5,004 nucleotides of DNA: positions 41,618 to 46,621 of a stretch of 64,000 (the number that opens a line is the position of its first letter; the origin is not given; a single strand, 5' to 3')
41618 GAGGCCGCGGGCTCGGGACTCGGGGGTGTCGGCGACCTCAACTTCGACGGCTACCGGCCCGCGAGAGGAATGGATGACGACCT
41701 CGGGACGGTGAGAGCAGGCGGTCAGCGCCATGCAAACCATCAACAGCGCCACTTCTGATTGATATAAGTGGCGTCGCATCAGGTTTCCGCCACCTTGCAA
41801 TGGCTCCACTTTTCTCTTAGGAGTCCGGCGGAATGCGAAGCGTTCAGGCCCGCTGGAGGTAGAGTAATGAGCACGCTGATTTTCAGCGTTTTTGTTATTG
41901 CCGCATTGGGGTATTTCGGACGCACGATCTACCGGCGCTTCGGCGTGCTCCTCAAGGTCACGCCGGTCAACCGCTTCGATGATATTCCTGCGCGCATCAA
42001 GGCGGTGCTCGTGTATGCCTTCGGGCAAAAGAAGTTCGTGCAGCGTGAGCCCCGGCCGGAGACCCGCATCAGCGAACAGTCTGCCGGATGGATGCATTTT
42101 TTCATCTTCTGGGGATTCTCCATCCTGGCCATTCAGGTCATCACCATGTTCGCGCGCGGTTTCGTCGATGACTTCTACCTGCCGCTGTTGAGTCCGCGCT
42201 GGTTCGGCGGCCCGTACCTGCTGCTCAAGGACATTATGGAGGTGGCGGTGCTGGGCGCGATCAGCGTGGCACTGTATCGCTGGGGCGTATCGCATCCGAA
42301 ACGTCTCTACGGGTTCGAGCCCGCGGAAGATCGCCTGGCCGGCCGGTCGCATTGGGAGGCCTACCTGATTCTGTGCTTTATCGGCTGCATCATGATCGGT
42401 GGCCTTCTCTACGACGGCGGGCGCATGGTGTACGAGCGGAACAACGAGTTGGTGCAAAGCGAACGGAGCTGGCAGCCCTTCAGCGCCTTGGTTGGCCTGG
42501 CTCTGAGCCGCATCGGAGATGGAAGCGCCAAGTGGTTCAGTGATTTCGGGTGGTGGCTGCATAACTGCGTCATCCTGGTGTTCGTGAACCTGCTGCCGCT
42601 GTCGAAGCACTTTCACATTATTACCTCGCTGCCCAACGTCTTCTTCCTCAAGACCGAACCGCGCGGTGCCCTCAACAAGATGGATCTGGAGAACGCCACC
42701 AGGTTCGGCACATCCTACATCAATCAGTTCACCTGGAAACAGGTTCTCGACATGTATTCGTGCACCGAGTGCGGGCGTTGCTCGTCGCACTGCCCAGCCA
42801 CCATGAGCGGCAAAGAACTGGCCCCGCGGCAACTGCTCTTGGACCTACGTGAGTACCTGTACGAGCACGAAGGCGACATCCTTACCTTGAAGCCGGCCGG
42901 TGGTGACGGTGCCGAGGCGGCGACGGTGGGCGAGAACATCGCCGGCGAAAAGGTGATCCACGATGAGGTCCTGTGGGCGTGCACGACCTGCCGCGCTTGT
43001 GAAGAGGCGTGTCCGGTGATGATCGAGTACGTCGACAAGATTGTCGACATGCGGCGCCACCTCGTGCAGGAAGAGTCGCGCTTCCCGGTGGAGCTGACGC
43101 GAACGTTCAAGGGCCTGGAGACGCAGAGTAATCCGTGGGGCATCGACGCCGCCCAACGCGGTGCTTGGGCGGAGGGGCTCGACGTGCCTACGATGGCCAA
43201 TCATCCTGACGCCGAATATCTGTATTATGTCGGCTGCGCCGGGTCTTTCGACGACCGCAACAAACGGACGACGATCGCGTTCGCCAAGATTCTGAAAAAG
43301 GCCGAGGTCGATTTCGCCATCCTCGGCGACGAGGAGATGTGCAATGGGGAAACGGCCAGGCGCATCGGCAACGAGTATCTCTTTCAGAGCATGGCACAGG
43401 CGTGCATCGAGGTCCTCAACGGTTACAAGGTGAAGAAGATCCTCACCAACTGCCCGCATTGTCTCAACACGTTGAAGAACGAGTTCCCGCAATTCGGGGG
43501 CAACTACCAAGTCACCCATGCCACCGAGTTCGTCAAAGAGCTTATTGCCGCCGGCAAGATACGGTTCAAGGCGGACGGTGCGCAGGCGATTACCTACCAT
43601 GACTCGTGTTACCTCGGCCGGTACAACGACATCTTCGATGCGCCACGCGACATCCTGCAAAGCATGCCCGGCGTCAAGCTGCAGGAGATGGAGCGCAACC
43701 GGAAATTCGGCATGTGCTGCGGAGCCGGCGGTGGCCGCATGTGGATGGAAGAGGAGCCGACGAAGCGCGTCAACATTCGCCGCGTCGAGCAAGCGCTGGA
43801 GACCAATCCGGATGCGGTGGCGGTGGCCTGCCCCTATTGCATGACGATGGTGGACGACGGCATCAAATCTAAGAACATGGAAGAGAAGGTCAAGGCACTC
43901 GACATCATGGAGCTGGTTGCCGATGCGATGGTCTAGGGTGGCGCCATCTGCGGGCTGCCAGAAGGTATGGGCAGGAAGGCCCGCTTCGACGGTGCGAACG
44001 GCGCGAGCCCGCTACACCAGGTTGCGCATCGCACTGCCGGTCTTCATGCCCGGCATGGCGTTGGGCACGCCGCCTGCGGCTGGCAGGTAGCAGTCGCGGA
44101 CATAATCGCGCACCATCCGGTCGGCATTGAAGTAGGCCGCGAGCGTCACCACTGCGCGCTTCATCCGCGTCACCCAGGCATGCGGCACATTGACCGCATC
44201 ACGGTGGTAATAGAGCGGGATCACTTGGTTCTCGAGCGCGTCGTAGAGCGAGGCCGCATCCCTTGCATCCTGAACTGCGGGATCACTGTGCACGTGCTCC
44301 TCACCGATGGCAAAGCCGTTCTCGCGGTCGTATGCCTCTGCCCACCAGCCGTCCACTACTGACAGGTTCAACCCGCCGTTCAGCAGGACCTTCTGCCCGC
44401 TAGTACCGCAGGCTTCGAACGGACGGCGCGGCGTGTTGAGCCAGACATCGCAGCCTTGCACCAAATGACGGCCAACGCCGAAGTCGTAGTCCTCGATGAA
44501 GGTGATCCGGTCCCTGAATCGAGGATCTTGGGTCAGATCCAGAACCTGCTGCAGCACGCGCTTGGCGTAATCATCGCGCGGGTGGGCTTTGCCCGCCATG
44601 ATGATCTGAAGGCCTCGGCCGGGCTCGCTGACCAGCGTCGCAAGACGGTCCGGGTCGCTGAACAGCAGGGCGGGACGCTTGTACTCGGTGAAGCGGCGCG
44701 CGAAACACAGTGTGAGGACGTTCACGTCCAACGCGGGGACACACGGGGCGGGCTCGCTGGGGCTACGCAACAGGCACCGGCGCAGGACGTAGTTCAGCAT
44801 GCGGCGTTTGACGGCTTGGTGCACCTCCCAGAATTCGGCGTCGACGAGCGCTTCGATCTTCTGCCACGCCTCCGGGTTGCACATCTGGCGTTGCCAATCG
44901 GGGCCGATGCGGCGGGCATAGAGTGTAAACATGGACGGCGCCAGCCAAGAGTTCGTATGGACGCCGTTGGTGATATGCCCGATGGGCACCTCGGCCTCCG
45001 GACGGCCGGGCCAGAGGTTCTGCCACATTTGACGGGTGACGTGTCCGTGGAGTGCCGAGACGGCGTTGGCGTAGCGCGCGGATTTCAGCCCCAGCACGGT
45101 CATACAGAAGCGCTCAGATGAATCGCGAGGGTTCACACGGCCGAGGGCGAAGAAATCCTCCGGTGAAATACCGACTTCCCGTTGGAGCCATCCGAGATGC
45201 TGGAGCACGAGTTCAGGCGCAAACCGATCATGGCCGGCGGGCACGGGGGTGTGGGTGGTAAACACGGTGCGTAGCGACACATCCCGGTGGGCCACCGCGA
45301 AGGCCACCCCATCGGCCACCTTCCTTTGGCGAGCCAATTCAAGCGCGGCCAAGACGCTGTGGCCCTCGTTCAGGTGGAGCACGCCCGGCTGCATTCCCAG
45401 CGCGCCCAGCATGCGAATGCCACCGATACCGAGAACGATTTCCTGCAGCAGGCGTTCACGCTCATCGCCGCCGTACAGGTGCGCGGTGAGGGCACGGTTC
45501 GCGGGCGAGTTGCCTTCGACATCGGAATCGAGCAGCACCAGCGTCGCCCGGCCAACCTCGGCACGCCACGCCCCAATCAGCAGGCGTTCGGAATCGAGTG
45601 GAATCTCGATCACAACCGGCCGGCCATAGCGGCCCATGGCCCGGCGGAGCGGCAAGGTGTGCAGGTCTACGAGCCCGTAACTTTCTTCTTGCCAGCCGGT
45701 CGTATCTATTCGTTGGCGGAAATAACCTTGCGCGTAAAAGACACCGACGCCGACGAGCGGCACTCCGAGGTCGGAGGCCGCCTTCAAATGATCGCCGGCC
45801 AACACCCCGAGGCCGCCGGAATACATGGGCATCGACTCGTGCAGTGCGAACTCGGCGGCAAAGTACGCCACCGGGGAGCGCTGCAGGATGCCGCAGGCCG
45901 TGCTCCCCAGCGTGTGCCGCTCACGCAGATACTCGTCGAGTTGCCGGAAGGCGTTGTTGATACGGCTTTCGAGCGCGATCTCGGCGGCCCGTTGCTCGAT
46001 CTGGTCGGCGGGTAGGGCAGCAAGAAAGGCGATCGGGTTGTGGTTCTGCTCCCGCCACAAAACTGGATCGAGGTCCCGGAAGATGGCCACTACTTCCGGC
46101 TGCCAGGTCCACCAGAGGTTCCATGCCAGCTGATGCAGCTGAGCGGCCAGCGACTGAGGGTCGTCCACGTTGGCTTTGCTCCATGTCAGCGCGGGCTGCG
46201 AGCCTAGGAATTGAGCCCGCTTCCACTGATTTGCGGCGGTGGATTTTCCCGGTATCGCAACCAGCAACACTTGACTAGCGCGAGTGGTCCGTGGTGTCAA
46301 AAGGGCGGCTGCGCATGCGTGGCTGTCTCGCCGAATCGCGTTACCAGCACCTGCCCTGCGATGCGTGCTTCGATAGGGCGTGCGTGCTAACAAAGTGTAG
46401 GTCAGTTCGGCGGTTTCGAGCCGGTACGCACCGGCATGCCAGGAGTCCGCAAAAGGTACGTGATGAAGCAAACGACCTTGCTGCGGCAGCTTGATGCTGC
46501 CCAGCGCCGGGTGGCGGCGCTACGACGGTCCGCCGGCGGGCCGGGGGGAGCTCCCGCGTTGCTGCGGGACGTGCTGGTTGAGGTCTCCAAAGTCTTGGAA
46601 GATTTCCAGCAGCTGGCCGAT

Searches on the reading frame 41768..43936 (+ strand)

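Call 72: search_protein_families(library=pfam, proteins=[window:41768-43936:+], max_evalue=0.00001)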
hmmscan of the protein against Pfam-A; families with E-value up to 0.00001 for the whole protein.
window:41768-43936:+ (722 aa): 6 families
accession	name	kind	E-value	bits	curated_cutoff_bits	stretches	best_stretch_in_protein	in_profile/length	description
PF02754.22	CCG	-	9.6e-33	112.6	20.6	2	608-695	1-84/85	Cysteine-rich domain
PF13237.11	Fer4_10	-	1.1e-09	38.5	25.5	1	327-416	4-53/53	4Fe-4S dicluster domain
PF13187.11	Fer4_9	-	6e-09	36.2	27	1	332-417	2-49/52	4Fe-4S dicluster domain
PF13183.11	Fer4_8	-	1.7e-08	35.3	27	1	329-418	2-67/68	4Fe-4S dicluster domain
PF12838.12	Fer4_7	-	4.8e-07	30.6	27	0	402-417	35-50/52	4Fe-4S dicluster domain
PF13534.11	Fer4_17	-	8.5e-06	26.7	22.2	0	326-346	40-60/61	4Fe-4S dicluster domain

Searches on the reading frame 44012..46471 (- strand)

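Call 72: search_protein_families(library=pfam, proteins=[window:44012-46471:-], max_evalue=0.00001)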
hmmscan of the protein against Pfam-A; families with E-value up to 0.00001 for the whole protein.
window:44012-46471:- (819 aa): 2 families
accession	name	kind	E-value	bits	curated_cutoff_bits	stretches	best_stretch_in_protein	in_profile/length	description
PF11897.13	DUF3417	-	4.1e-25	88.8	25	1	110-214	6-109/109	Protein of unknown function (DUF3417)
PF00343.26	Phosphorylase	-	9.2e-24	84.1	27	1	364-726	219-600/713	Carbohydrate phosphorylase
